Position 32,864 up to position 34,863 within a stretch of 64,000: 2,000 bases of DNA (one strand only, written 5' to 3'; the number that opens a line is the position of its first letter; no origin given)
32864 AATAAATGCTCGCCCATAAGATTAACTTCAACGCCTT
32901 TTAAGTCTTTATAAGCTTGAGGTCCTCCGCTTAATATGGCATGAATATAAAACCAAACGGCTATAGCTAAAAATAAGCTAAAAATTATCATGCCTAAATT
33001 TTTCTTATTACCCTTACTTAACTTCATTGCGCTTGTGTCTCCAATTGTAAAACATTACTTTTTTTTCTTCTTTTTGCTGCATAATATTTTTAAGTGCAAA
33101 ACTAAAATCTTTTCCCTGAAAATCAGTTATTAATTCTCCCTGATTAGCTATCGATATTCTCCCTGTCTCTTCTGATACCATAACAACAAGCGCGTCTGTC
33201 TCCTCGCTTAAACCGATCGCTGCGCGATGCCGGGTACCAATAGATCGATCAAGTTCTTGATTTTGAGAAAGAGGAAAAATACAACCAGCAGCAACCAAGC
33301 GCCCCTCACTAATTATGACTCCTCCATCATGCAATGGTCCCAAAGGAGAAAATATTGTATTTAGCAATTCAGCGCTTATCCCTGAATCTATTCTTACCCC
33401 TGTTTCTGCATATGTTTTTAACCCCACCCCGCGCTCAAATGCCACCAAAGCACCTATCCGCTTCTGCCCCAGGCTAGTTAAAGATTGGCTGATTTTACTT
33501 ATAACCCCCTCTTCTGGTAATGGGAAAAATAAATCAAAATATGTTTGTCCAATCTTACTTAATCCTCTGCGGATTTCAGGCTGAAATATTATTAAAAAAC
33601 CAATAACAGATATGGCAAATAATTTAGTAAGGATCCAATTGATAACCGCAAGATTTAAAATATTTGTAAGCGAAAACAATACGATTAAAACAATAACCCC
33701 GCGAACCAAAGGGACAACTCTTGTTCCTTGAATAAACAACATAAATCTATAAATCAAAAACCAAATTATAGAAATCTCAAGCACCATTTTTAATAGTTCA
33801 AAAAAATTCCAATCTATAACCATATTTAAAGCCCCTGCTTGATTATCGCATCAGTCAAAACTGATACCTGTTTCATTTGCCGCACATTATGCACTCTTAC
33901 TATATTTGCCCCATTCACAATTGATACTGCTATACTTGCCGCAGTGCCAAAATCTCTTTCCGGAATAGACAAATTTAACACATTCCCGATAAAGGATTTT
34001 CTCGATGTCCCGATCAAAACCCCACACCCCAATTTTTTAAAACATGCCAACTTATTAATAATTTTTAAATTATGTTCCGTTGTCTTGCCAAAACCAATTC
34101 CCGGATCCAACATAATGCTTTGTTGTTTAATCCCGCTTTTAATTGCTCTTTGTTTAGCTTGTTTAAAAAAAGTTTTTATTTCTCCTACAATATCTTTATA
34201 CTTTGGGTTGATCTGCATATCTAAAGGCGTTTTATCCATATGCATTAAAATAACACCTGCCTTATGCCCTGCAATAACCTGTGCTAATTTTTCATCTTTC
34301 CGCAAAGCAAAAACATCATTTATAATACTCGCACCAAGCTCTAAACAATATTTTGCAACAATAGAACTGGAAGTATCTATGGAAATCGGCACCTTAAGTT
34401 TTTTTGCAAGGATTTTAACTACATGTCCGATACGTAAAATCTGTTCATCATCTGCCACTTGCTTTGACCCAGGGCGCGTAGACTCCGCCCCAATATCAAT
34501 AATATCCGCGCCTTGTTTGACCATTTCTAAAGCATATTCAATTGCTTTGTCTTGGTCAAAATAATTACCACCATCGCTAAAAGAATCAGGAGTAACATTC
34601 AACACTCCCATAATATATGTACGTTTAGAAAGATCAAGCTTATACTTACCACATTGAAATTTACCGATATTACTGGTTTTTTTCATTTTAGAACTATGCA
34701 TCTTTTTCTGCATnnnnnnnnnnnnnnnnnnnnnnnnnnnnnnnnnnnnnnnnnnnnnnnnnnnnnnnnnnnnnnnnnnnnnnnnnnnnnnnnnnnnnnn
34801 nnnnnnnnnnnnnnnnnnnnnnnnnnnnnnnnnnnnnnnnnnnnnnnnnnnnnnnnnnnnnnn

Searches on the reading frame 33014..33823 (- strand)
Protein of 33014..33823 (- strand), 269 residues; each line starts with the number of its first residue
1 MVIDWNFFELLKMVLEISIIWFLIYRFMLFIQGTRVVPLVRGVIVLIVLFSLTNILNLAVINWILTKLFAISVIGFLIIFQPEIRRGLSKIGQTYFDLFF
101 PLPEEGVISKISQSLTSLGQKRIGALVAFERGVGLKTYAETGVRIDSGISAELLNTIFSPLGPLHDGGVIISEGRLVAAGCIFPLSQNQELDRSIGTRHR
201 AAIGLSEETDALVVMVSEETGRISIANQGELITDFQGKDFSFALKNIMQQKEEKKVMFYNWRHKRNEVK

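Call 70: search_protein_families(library=pfam, proteins=[window:33014-33823:-], max_evalue=0.001)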
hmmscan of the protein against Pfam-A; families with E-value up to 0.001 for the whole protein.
window:33014-33823:- (269 aa): 2 families
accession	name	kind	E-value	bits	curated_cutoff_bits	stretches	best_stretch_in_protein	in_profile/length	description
PF02457.21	DAC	-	1.6e-39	134.6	27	1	114-230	3-118/119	DisA bacterial checkpoint controller nucleotide-binding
PF19293.4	CdaA_N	-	0.00016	22.2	23.8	1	11-84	7-81/81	CdaA N-terminal transmembrane domain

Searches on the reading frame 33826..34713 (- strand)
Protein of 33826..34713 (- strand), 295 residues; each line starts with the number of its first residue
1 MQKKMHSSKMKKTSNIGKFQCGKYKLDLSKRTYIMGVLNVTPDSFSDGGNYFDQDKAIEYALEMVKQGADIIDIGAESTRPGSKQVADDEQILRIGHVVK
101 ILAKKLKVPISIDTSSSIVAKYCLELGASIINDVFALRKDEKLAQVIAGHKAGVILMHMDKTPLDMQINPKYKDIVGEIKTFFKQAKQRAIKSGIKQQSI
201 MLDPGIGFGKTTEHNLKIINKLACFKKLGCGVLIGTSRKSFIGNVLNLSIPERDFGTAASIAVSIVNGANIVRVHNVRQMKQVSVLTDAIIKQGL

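Call 70: search_protein_families(library=pfam, proteins=[window:33826-34713:-], max_evalue=0.001)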
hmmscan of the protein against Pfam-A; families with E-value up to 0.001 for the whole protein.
window:33826-34713:- (295 aa): 1 family
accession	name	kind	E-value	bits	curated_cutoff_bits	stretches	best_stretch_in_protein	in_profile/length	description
PF00809.28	Pterin_bind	-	6e-82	275.4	25.5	1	35-275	1-244/244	Pterin binding enzyme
